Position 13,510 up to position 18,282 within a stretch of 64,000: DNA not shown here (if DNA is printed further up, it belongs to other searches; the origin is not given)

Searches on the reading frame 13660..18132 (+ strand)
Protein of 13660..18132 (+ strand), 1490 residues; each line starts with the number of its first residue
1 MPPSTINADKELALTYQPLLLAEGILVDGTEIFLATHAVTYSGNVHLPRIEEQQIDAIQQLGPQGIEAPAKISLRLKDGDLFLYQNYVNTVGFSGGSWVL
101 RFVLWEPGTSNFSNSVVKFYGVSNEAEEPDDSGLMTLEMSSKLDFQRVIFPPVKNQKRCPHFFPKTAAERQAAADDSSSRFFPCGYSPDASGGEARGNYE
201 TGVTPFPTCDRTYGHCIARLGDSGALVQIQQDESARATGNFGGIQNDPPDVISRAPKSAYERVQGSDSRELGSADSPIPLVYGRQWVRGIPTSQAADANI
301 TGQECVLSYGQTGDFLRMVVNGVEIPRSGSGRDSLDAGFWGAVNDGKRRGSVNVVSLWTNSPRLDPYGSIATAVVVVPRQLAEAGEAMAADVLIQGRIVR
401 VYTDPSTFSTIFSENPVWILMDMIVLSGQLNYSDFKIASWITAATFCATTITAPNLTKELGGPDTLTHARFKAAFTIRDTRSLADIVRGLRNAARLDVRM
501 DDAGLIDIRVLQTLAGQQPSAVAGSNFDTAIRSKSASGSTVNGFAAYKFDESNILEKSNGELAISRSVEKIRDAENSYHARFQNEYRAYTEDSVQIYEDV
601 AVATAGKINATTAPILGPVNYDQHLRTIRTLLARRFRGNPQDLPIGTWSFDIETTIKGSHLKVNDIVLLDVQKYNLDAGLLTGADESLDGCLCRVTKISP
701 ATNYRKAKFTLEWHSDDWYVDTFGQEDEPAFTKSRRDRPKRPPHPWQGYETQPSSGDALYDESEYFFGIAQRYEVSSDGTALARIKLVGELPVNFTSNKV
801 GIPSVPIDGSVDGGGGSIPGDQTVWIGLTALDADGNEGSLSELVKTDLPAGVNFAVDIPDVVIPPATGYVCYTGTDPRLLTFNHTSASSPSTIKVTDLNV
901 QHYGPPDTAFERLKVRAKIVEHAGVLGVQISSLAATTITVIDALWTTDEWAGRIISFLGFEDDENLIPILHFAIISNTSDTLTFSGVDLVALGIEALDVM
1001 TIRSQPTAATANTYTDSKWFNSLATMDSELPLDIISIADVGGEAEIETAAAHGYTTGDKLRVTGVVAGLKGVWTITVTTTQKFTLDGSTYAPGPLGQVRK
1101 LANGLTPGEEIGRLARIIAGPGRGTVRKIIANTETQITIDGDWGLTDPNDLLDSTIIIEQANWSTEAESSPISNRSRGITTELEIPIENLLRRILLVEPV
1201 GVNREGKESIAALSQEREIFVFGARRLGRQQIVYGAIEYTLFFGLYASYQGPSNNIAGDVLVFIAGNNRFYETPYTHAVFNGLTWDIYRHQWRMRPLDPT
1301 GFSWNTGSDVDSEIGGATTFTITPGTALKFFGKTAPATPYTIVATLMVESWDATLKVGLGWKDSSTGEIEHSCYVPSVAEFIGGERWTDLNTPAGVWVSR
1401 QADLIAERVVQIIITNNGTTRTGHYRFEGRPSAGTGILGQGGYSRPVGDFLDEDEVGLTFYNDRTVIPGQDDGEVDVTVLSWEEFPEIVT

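Call 5: search_protein_families(library=pfam, proteins=[window:13660-18132:+], max_evalue=0.01)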
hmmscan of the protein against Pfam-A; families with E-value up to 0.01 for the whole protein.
window:13660-18132:+ (1490 aa): 0 families

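Call 6: search_protein_families(library=phrogs, proteins=[window:13660-18132:+], max_evalue=0.01)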
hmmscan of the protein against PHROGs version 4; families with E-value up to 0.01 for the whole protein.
window:13660-18132:+ (1490 aa): 0 families

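Call 10: find_related_loci(query=window:13660-18132:+, collection=viral_contigs, flank=10000)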
Query window:13660-18132:+ (1490 aa) in viral_contigs; peptide patterns used: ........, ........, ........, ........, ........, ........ (x = any residue, [..] = any of these).
1 stretches matched a pattern, but none encodes a relative of the query by tblastn (E <= 1e-3).

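Call 11: find_homologous_proteins(query=window:13660-18132:+)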
Query window:13660-18132:+ (1490 aa): 59 proteins with E <= 0.001 among 8000 candidates.
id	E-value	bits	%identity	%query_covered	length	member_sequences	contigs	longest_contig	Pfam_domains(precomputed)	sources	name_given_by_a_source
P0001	0.0e+0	3413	100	100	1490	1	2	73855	-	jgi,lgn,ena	-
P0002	0.0e+0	2369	83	83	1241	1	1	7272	-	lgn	-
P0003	1.5e-213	730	37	83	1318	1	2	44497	-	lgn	-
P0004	3.6e-208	712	35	82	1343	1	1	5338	-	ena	-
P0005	3.0e-206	706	35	54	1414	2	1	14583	PF13550.14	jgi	jgi:hypothetical protein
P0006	1.3e-202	694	38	69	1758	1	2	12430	PF26209.2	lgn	-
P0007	1.5e-195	671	36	74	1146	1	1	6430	-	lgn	-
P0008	6.1e-195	669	35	82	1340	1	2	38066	-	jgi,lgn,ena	-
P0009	5.4e-191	656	34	82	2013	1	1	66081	PF16190.12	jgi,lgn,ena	-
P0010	1.1e-188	648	34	81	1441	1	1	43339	PF16190.12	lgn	-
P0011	1.0e-184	635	35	73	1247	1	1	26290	-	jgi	jgi:hypothetical protein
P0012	4.1e-184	633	34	82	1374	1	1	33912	PF13550.14,PF16190.12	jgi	jgi:hypothetical protein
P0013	1.4e-182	628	35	69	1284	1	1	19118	-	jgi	jgi:hypothetical protein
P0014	6.7e-182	625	34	69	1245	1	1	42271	-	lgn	-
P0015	1.1e-180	621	35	68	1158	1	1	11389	-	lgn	-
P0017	8.7e-180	618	36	41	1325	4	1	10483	PF13550.14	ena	-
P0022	5.4e-175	603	33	82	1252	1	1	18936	PF13550.14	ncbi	-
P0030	6.1e-157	543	33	82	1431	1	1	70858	-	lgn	-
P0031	3.1e-154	534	32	82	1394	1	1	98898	-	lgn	-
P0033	2.8e-148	514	30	72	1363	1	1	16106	PF13550.14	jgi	jgi:hypothetical protein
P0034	3.5e-147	510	30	82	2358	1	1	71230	PF13550.14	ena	-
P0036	2.3e-144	501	37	33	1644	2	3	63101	PF13550.14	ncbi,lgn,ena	-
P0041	7.4e-138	479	29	39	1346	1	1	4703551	PF13550.14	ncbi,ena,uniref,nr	ncbi:phage tail protein [uncultured Paludibaculum sp.]|uniref:phage tail protein n=1 Tax=uncultured 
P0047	1.4e-120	422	33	71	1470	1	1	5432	PF13550.14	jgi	-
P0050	6.1e-93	331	29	66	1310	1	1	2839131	PF13550.14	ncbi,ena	-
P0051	1.2e-92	330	29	61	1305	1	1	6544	PF13550.14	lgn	-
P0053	5.7e-90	321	30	62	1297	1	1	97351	PF13550.14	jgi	jgi:hypothetical protein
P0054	2.3e-89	319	29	63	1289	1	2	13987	PF13550.14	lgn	-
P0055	4.2e-89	318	29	61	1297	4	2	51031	PF13550.14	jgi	jgi:hypothetical protein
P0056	1.2e-83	300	29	61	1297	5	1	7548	PF13550.14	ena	-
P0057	2.5e-78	282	27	61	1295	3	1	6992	PF13550.14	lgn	-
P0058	3.2e-76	275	28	61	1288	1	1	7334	PF13550.14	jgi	jgi:hypothetical protein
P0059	6.5e-72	261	27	61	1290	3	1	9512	PF13550.14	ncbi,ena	-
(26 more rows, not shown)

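Call 12: find_encoding_contigs(protein=P0001, flank=10000, max_places=3)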
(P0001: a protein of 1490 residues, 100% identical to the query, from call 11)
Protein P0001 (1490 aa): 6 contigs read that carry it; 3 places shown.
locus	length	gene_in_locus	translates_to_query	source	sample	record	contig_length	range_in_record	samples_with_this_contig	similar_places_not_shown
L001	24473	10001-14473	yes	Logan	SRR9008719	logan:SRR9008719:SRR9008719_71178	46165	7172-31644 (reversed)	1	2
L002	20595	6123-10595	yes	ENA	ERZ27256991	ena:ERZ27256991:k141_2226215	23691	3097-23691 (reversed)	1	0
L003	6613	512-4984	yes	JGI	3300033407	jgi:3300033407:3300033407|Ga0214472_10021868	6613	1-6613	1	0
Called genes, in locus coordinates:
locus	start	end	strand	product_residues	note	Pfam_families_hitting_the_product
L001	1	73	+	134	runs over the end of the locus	-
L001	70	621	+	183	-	-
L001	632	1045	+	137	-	-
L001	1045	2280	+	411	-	-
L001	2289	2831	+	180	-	-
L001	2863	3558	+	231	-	-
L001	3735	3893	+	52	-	-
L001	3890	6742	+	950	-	-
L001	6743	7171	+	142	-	-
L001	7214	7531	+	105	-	-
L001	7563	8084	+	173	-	-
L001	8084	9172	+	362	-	PF02557:VanY (weak), PF13539:Peptidase_M15_4, PF14359:DUF4406 (weak)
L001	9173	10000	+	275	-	-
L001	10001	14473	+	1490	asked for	-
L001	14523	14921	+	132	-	-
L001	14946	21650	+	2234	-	-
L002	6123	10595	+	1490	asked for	-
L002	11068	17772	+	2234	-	-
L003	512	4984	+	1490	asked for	-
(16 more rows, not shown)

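Call 13: find_encoding_contigs(protein=P0041, flank=10000, max_places=2)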
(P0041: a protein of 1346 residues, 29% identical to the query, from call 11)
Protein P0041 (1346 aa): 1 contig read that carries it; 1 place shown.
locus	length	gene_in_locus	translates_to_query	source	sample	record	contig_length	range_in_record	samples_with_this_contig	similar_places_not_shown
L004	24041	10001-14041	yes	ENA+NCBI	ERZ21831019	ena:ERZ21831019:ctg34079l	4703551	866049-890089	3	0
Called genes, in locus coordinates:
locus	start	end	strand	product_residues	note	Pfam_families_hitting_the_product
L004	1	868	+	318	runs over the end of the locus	-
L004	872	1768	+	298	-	-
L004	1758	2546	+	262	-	PF05069:Phage_tail_S (faint)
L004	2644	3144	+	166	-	-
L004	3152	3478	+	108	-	-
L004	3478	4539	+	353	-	-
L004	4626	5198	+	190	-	-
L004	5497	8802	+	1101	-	-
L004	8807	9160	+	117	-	-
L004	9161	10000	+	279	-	-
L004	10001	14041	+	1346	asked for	PF13550:Phage-tail_3 (faint)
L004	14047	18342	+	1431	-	PF16190:E1_FCCH (faint), PF23845:TIM-barrel_NCTSP (faint)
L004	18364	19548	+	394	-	-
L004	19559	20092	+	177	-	PF01145:Band_7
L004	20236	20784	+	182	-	-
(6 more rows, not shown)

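Call 14: find_encoding_contigs(protein=P0003, flank=10000, max_places=1)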
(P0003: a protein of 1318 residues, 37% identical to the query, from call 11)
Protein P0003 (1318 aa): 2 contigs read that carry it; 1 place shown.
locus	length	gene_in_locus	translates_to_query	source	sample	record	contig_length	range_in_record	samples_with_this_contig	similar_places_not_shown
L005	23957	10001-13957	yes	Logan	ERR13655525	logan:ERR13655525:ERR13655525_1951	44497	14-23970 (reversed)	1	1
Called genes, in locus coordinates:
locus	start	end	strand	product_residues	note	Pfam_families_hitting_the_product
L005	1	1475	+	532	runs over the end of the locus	-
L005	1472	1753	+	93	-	-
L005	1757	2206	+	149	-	-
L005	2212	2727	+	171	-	-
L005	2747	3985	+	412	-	-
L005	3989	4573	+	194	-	-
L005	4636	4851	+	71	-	-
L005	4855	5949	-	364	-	PF16940:Tic110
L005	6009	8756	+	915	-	-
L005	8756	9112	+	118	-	-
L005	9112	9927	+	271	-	-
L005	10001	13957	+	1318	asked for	-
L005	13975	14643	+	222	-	-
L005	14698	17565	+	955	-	PF23844:NCTSP_N (weak), PF23845:TIM-barrel_NCTSP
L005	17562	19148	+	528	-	-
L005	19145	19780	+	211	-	-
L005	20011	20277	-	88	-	-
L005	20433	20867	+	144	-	-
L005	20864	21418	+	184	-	-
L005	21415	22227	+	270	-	PF12705:PDDEXK_1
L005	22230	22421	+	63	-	-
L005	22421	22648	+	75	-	PF08281:Sigma70_r4_2 (weak), PF00196:GerE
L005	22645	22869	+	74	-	-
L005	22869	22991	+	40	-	-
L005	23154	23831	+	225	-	PF00589:Phage_integrase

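Call 15: find_encoding_contigs(protein=P0009, flank=10000, max_places=1)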
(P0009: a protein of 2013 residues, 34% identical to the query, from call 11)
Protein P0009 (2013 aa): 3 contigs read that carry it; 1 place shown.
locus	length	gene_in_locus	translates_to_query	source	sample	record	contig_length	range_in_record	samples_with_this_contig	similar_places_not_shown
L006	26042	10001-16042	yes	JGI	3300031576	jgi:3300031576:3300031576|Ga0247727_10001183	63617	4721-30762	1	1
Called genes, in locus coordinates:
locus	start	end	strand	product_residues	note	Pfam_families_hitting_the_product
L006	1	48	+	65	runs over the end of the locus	-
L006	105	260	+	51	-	-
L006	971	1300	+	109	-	-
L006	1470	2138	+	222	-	-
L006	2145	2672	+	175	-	-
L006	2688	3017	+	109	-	-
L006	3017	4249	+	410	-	-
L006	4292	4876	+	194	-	-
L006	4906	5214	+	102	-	-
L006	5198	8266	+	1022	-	PF10145:PhageMin_Tail (weak)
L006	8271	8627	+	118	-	-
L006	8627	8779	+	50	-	-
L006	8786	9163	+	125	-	-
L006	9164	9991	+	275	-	PF09343:DUF2460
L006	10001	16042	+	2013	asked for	PF16190:E1_FCCH (faint)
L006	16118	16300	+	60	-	-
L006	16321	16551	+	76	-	-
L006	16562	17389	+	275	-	-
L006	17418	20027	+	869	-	-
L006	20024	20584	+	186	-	PF21448:DNMK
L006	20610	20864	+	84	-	-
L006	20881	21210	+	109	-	-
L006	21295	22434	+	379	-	PF02195:ParB_N (weak), PF01555:N6_N4_Mtase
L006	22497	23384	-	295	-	-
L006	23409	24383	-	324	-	-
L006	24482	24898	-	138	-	-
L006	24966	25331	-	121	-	-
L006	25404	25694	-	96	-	-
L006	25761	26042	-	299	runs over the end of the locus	PF11651:P22_CoatProtein (faint), PF25209:Phage_capsid_4 (weak)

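Call 16: find_encoding_contigs(protein=P0031, flank=10000, max_places=1)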
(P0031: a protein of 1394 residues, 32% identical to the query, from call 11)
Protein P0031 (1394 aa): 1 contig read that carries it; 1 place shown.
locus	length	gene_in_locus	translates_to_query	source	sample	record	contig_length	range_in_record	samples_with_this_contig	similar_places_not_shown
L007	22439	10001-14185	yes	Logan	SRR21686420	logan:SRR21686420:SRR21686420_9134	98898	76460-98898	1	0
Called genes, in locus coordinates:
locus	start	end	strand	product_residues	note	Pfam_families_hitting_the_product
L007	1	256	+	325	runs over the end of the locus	-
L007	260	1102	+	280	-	-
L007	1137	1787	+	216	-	-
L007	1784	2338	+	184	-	-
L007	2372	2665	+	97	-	-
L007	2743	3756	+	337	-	-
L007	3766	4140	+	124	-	-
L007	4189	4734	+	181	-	-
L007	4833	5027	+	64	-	-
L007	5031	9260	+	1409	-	-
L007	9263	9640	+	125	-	-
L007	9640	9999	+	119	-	-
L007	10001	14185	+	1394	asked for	-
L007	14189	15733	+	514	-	-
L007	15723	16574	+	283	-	-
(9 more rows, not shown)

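Call 17: find_encoding_contigs(protein=P0030, flank=10000, max_places=1)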
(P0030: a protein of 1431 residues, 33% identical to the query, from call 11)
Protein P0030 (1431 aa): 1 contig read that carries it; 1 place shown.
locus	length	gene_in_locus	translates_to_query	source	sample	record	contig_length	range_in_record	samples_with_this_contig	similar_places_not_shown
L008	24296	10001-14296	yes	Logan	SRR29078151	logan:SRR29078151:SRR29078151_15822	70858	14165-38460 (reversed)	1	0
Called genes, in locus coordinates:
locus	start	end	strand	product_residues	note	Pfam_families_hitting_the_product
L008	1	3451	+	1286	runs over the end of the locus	-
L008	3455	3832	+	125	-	-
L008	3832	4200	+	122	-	-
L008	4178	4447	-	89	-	-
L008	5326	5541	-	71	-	-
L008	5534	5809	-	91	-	-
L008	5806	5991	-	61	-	-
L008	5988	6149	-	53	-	-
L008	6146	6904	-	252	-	PF01695:IstB_IS21, PF00308:Bac_DnaA (faint)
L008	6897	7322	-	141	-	-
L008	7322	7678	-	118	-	-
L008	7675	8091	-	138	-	-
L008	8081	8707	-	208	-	-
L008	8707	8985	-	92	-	-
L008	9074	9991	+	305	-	-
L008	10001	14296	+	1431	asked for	-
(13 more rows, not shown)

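Call 21: find_related_loci(query=A1, collection=genome_contigs, flank=10000)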
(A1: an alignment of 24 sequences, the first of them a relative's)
Query A1 (1490 aa) in genome_contigs; peptide patterns used: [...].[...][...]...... (x = any residue, [..] = any of these).
466 stretches matched a pattern; 439 encode a relative of the query (tblastn E <= 1e-3); the best 80 are kept; 80 distinct loci.
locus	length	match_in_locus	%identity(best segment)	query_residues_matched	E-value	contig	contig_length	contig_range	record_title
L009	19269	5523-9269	33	1-1234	0e+0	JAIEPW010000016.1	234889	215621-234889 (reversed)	MAG: Bryobacteraceae bacterium isolate co.spades.DASTOOL.2.5kb_066 c_000000445165, whole genome shotgun sequence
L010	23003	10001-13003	35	1-1010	1e-165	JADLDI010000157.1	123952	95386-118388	MAG: Bryobacterales bacterium isolate SJ270 c_000001947828, whole genome shotgun sequence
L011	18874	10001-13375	34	6-1224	3e-163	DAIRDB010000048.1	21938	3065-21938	MAG TPA_asm: Gammaproteobacteria bacterium isolate CTOTU6221 NODE_628_length_21938_cov_4.377919, whole genome shotgun se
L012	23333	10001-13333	33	6-1221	5e-156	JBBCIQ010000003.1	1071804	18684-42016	MAG: Bryobacteraceae bacterium isolate MAG_CPA_02 P10A_000000096918, whole genome shotgun sequence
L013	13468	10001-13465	34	1-1135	1e-171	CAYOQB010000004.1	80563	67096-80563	MAG TPA_asm: uncultured Solibacteraceae bacterium isolate binchicken_co276_160 genome assembly, contig: NODE_341_length_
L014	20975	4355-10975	35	1-1244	4e-157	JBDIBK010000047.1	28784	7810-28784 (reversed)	MAG: Bryobacterales bacterium isolate AS-MESO-3CA.160 NODE_6797_length_28784_cov_14.118229, whole genome shotgun sequenc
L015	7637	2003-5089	30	1-961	4e-117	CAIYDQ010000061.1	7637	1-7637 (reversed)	MAG: uncultured Geobacter sp. isolate MJ-time_bin-1817 genome assembly, contig: bin-1817:061/368, whole genome shotgun s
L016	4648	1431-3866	33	4-853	2e-112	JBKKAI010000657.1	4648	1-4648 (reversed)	MAG: Terriglobia bacterium isolate swi_bin.297 S1Ck127_5154552_flag_1_multi_9.0000_len_4648, whole genome shotgun sequen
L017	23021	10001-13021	33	29-1021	2e-144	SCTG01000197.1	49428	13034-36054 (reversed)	MAG: Nitrospirae bacterium isolate FW300_bin.52 FW300_bin.52-46938, whole genome shotgun sequence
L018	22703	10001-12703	30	1-955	1e-105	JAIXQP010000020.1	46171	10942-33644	MAG: Acidobacteriales bacterium isolate C4_MAG_00032 pond_C4_MAG_00032_000000000034, whole genome shotgun sequence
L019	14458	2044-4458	31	1-853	2e-105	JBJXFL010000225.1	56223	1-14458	MAG: Bryobacteraceae bacterium isolate F1F2.bin.453 k127_6938660, whole genome shotgun sequence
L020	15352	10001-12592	31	1-910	3e-105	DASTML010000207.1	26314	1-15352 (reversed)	MAG TPA_asm: Bryobacteraceae bacterium isolate SMAG_U3669 k141_214861, whole genome shotgun sequence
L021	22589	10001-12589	30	10-912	2e-104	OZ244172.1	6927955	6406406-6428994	MAG: Bryobacterales bacterium isolate 58688682-6237-4a80-b671-17c8115c7f57 genome assembly, chromosome: 1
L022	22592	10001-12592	30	1-910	1e-104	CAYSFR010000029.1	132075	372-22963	MAG TPA_asm: uncultured Solibacteraceae bacterium isolate SRP302895_co1_204 genome assembly, contig: NODE_274_length_132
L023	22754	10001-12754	29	10-985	1e-104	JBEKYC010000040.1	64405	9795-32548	MAG: Bryobacteraceae bacterium isolate SPRUCE 666 SPRUCE_666_40, whole genome shotgun sequence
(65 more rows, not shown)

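Call 92: search_protein_families(library=phrogs, proteins=[L005:19145-19777:+, L005:13975-14640:+], max_evalue=0.01)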
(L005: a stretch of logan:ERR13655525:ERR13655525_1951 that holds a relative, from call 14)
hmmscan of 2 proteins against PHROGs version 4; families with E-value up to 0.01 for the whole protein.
L005:19145-19777:+ (211 aa): 0 families

L005:13975-14640:+ (222 aa): 0 families
